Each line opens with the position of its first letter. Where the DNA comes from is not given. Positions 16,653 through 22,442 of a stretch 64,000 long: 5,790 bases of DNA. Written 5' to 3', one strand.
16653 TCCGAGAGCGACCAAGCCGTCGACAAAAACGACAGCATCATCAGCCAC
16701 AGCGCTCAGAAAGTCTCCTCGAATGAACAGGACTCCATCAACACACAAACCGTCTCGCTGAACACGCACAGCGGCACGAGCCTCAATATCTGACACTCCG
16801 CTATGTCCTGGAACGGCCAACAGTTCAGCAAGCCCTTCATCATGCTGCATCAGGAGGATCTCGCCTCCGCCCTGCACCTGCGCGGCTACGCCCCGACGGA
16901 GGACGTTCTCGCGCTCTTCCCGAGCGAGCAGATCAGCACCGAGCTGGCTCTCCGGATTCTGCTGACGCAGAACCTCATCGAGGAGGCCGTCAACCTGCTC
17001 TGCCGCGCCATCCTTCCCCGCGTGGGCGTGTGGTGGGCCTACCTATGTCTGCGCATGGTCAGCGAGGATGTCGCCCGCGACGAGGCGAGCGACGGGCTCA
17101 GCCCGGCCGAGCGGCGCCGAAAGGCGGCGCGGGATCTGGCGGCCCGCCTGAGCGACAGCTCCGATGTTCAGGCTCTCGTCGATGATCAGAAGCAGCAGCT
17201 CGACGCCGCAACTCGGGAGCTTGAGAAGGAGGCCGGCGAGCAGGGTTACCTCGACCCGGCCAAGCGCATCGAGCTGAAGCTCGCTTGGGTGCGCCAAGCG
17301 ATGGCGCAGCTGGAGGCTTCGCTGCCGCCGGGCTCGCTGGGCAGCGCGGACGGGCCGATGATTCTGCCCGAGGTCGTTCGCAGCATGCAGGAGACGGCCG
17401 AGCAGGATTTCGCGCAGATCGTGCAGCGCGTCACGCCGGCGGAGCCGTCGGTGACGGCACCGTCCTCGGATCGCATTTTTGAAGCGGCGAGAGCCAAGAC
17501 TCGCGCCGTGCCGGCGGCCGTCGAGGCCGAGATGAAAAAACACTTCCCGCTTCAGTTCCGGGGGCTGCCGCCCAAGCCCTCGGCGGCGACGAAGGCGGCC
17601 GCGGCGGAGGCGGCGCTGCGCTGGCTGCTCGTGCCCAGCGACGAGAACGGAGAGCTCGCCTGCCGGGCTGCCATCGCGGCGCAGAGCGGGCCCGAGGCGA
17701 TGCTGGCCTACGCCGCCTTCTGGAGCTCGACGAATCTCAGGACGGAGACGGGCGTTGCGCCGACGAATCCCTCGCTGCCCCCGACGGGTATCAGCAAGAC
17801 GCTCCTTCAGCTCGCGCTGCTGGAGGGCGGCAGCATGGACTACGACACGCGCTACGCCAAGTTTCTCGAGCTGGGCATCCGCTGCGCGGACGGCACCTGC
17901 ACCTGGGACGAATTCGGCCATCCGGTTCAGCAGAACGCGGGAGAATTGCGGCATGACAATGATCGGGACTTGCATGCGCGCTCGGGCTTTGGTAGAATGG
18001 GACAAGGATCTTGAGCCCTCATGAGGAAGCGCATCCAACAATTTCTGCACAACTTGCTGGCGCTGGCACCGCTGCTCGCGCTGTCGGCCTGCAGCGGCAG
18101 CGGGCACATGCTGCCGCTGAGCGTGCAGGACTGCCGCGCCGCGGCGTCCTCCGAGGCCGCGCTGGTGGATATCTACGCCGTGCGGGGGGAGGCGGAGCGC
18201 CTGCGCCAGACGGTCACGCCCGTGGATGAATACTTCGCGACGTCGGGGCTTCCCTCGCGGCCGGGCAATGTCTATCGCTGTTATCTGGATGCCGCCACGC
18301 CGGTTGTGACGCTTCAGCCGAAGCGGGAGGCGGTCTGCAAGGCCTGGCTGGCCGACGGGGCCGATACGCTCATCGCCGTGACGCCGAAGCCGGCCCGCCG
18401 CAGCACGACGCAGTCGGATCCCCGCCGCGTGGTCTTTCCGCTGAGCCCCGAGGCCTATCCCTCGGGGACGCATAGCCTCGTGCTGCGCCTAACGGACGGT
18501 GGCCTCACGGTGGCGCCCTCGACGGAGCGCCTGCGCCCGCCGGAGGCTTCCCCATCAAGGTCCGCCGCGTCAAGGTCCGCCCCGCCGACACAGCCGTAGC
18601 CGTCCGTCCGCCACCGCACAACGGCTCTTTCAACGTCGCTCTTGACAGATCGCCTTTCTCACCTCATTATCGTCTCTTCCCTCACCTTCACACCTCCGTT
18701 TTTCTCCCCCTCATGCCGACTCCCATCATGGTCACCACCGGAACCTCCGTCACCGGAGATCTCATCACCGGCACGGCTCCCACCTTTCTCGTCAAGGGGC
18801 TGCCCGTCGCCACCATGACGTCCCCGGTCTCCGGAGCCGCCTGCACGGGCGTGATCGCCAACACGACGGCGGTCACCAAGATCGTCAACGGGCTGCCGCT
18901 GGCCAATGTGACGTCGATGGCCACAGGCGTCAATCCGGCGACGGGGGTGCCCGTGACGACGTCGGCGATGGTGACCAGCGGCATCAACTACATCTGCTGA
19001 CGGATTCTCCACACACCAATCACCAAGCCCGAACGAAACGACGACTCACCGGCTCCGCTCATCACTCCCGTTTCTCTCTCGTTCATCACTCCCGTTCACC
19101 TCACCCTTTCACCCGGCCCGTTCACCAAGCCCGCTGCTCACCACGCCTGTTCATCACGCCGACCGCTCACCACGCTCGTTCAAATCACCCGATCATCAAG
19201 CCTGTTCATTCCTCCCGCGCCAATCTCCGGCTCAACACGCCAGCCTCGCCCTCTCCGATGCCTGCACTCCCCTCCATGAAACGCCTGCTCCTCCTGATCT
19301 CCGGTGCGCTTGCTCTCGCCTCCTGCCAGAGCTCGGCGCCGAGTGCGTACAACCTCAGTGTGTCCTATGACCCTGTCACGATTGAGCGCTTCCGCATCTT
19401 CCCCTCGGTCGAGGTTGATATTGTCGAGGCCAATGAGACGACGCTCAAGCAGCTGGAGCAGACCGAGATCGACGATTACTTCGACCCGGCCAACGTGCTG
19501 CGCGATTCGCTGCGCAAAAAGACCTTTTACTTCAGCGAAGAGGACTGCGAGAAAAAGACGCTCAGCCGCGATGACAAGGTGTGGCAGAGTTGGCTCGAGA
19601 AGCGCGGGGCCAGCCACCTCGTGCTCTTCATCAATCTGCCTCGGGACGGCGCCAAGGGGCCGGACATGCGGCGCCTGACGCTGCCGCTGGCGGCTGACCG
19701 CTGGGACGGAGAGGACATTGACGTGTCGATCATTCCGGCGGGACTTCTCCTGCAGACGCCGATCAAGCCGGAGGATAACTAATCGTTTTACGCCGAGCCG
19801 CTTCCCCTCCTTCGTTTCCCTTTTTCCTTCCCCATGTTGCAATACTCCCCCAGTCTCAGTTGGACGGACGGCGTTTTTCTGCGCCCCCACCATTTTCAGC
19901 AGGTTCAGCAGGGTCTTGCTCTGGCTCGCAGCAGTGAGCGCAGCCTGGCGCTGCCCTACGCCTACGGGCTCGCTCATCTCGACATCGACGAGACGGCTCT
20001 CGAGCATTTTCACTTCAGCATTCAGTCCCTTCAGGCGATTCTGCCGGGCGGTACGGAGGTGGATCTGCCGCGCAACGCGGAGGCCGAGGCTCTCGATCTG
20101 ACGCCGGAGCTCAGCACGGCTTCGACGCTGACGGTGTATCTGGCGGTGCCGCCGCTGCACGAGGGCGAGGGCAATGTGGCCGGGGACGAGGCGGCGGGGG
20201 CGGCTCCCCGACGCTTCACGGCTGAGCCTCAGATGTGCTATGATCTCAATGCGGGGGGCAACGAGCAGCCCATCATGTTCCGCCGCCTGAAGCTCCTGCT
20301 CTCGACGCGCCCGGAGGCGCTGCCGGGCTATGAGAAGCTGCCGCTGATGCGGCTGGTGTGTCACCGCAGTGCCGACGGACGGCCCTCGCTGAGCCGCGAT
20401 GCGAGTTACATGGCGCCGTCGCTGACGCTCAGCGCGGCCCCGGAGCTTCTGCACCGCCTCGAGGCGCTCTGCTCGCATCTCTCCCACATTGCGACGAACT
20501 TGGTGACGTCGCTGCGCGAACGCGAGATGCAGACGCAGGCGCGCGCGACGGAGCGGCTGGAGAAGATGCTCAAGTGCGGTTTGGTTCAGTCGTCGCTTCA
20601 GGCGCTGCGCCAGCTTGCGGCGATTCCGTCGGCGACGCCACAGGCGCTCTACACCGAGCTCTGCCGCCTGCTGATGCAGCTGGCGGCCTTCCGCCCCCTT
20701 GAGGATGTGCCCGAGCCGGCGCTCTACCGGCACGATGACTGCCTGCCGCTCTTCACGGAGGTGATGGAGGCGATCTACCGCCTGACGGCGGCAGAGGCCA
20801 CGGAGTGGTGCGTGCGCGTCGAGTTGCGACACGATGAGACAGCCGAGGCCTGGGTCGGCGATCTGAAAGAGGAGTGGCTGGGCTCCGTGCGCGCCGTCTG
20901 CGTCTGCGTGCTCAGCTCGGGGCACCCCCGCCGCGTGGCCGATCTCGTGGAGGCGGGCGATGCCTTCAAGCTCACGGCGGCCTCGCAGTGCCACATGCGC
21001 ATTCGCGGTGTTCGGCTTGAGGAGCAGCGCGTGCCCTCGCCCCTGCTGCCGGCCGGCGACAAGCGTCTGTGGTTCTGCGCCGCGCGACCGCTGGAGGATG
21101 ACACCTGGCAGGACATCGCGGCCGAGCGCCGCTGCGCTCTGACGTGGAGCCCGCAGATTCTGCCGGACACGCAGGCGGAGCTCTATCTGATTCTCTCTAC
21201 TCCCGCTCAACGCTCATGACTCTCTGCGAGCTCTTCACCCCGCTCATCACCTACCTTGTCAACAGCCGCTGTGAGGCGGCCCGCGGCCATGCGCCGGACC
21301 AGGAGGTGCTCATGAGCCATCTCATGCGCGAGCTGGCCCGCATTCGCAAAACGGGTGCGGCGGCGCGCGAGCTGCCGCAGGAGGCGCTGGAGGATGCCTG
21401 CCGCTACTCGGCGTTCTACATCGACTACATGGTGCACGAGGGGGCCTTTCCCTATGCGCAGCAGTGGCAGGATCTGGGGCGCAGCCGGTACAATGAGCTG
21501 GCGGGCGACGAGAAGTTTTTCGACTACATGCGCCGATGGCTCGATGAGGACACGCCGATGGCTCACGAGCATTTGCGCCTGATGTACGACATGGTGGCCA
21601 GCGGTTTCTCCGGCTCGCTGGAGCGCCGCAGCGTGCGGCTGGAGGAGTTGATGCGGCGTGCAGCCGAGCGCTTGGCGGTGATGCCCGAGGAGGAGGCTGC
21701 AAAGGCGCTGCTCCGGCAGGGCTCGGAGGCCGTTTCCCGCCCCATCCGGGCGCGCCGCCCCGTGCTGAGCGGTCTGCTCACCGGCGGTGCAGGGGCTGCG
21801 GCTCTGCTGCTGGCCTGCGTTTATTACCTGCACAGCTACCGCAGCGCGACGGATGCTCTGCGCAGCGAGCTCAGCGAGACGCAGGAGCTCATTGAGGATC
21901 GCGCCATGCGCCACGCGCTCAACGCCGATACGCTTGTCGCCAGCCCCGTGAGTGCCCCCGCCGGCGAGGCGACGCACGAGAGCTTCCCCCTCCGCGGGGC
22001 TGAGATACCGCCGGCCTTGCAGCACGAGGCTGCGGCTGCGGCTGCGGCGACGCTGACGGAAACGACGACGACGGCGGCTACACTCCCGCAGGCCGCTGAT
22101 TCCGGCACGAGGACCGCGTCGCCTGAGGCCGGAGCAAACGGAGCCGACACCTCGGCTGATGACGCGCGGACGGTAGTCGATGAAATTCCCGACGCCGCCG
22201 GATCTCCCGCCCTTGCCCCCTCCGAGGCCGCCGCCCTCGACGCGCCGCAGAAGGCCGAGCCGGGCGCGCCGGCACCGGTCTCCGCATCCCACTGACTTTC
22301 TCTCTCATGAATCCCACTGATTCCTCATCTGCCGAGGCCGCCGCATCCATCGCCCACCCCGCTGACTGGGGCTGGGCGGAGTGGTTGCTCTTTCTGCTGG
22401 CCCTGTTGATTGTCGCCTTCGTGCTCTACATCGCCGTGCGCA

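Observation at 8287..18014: Tandem ~4.8-kb duplication of a 'vgrG + unknown 400-aa gene' cassette inside the T6SS cluster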

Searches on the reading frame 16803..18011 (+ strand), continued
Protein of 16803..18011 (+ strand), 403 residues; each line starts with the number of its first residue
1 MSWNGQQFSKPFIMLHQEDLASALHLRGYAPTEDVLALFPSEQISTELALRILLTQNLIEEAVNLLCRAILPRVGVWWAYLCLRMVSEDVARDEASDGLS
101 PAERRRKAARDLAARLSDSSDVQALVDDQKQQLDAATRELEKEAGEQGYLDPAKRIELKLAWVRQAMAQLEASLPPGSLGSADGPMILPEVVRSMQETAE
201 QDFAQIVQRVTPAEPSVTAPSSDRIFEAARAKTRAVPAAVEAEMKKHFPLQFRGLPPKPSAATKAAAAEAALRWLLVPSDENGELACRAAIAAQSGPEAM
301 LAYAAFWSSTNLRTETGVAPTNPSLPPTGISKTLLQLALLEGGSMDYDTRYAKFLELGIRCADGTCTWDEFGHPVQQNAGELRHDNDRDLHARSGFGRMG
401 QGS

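Call 80: predict_structure(alignment_id=A4)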
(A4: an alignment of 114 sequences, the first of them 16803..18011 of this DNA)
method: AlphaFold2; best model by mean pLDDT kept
length: 403 residues; sequences in the alignment: 114
mean_pLDDT: 88.7   pTM: 0.75
mean pLDDT of the five models: 88.7, 87.8, 86.3, 86.3, 85.8
residues with pLDDT >= 90: 274; 70-90: 78; 50-70: 34; < 50: 17
segments of 3 or more residues with pLDDT < 50: 1-3, 395-403
pLDDT, mean of each block of 10 residues (from residue 1): 51 94 98 98 97 98 98 98 98 97 94 95 96 94 90 88 90 79 64 86 88 76 95 94 80 79 98 97 97 97 97 90 97 98 97 98 94 85 52 47 43
secondary structure, 60 per line:
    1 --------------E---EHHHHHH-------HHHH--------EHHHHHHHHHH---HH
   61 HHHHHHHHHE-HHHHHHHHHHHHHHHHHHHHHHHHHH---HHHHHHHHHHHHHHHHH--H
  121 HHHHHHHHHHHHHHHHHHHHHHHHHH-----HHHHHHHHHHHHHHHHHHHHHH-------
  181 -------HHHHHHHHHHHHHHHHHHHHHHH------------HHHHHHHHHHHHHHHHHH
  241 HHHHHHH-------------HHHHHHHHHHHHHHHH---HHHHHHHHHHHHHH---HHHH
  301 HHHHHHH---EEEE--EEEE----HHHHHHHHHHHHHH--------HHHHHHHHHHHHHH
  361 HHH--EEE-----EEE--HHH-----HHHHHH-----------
elements in order: H20-25 H33-36 H46-55 H59-69 H72-97 H101-117 H120-146 H152-173 H188-210 H223-247 H261-276 H280-293 H297-307 E311-314 E317-320 H325-338 H347-363 E366-368 E374-376 H387-392

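Call 83: fold_search(model_id=the predicted structure, library=pdb)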
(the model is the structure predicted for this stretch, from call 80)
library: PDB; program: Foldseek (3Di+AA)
matches with E <= 10: 30; with E <= 0.001: 0
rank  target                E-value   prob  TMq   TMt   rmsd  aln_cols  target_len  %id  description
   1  7nyw_A                2.2e+00  0.02  0.08  0.06  35.8       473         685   12  Cryo-EM structure of the MukBEF-MatP-DNA head module (released 2021-07-07)
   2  7kfk_E                3.0e+00  0.06  0.08  0.21  14.9       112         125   18  Crystal structure of LILRB1 D3D4 domain in complex with Plasmodium RIFIN (PF3D7_1373400) V2 domain (released 2021-03-31)
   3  3jbr_E                3.1e+00  0.04  0.09  0.18   9.8       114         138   13  Cryo-EM structure of the rabbit voltage-gated calcium channel Cav1.1 complex at 4.2 angstrom (released 2015-12-30)
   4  8xsm                  3.3e+00  0.09  0.13  0.14  27.5       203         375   15  transporter (released 2025-01-15)
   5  8pbw_B                3.4e+00  0.09  0.13  0.27   8.2       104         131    9  Histidine-containing phosphotransfer protein from Chaetomium thermophilum (released 2024-07-03)
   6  8rqg                  4.8e+00  0.08  0.11  0.23   8.0        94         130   11  Histidine-containing phosphotransfer protein from Chaetomium termophilum mutant H105E (released 2024-07-03)
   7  7rtv_A                4.8e+00  0.04  0.14  0.15  47.8       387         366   12  Cryo-EM structure of monomeric TTYH2 (released 2021-09-22)
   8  8pbw_A                5.0e+00  0.07  0.11  0.23   8.1        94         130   10  Histidine-containing phosphotransfer protein from Chaetomium thermophilum (released 2024-07-03)
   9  7tfj_E                5.3e+00  0.06  0.11  0.13  23.1       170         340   11  Atomic model of S. cerevisiae clamp-clamp loader complex PCNA-RFC bound to DNA with a closed clamp ring (released 2022-11-16)
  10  8d8l_G                5.3e+00  0.05  0.11  0.25  15.6       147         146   14  Yeast mitochondrial small subunit assembly intermediate (State 3) (released 2022-12-14)
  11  8om2_G                6.1e+00  0.03  0.10  0.18  20.8       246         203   13  Small subunit of yeast mitochondrial ribosome in complex with METTL17/Rsm22. (released 2024-01-10)
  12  8dk2_C                6.1e+00  0.03  0.10  0.06  52.0       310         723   16  CryoEM structure of Pseudomonas aeruginosa PA14 JetABC in an unclamped state trapped in ATP dependent dimeric form (released 2022-10-05)
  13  6y4l_A                6.8e+00  0.04  0.12  0.17  26.9       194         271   14  Crystal structure of human ER membrane protein complex subunits EMC2 and EMC9 (released 2020-05-27)
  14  8rqj_A                7.1e+00  0.05  0.11  0.23   9.1       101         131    9  Histidine-containing phosphotransfer protein from Chaetomium termophilum mutant R158A (released 2024-07-03)
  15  7sgz_E                7.1e+00  0.04  0.11  0.13  23.4       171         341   10  Structure of the yeast Rad24-RFC loader bound to DNA and the closed 9-1-1 clamp (released 2022-03-23)
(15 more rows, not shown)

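Call 86: fold_search(model_id=the predicted structure, library=viral)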
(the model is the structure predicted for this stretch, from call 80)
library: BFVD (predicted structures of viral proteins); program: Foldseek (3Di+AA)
matches with E <= 10: 88; with E <= 0.001: 0
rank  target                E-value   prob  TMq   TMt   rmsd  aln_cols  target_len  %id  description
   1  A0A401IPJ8            7.3e-01  0.03  0.08  0.04  46.5       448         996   11  Wsv115-like protein [Penaeus monodon endogenous nimavirus]
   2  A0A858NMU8            1.1e+00  0.06  0.10  0.12  34.6       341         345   14  (no name in the UniProt tables at hand)
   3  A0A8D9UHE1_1          1.9e+00  0.07  0.13  0.06  38.6       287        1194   16  PolyVal ADP-ribosyltransferase [Myoviridae sp. ctjz83]
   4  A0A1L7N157            2.2e+00  0.04  0.13  0.12  23.1       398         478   14  Uncharacterized protein [Ralstonia phage RP12]
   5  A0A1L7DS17            2.6e+00  0.08  0.11  0.16  35.4       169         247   11  Uncharacterized protein [Ralstonia phage phiAp1]
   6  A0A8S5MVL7            2.7e+00  0.21  0.16  0.37   7.7       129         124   13  Uncharacterized protein [Siphoviridae sp. ctGyV19]
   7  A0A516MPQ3            2.9e+00  0.06  0.11  0.21   9.6       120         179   15  (no name in the UniProt tables at hand)
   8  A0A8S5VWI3            3.0e+00  0.08  0.11  0.08  58.4       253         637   16  (no name in the UniProt tables at hand)
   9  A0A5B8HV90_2          3.1e+00  0.06  0.10  0.06  36.8       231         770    9  Uncharacterized protein [Mimiviridae sp. ChoanoV1]
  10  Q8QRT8                3.5e+00  0.05  0.10  0.17  43.2       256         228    9  Membrane protein US21 [Panine betaherpesvirus 2]
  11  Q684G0                3.5e+00  0.02  0.12  0.13  39.9       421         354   12  (no name in the UniProt tables at hand)
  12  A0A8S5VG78            3.6e+00  0.13  0.12  0.33  25.1       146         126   12  Uncharacterized protein [Podoviridae sp. ct6BA50]
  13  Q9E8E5                4.2e+00  0.04  0.10  0.15  16.0       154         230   11  Nucleoprotein (Fragment) [Bovine orthopneumovirus]
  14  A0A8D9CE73            4.2e+00  0.03  0.10  0.10  35.9       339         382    8  Uncharacterized protein [uncultured marine phage]
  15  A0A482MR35            4.2e+00  0.02  0.09  0.12  22.7       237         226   13  Uncharacterized protein [Escherichia phage vB_EcoP_WFI101126]
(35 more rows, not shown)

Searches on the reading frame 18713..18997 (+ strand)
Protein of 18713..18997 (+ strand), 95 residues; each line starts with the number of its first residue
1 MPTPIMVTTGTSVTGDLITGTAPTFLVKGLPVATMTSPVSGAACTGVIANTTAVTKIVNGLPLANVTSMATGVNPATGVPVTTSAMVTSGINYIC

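Call 30: search_protein_families(library=pfam, proteins=[window:18713-18997:+], max_evalue=1)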
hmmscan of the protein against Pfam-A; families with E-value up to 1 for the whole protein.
window:18713-18997:+ (95 aa): 1 family
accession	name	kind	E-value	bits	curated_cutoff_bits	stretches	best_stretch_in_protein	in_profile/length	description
PF05488.18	PAAR_motif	-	0.00039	21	27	1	11-68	5-60/70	PAAR motif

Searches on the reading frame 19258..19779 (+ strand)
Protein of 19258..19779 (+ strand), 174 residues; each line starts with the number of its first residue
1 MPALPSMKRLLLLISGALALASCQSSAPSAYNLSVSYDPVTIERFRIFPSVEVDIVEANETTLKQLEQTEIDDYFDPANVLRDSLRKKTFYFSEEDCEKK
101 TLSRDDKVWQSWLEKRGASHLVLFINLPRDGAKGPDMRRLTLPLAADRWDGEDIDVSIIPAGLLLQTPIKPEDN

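Call 30: search_protein_families(library=pfam, proteins=[window:19258-19779:+], max_evalue=1)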
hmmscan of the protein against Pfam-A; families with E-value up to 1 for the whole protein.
window:19258-19779:+ (174 aa): 1 family
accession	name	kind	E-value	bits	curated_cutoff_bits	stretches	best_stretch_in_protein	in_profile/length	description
PF08139.17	LPAM_1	-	0.017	15.9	20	1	7-24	1-18/18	Prokaryotic membrane lipoprotein lipid attachment site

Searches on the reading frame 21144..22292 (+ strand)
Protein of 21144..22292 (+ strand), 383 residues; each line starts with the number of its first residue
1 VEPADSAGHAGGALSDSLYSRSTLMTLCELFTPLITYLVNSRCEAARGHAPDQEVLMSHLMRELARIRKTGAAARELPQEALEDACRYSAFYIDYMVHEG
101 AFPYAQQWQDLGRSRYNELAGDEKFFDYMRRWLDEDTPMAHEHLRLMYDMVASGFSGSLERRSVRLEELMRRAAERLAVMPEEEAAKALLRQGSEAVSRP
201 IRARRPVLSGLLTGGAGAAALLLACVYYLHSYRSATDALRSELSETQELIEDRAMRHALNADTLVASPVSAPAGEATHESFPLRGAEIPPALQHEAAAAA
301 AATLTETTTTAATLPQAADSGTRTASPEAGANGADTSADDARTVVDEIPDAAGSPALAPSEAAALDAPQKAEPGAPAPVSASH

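Call 13: search_protein_families(library=pfam, proteins=[window:21144-22292:+], max_evalue=0.001)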
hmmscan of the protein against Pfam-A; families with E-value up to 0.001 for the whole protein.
window:21144-22292:+ (383 aa): 1 family
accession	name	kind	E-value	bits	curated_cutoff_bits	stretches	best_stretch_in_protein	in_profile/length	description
PF09850.14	DotU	-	7.3e-19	68.7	27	1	27-228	2-200/205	Type VI secretion system protein DotU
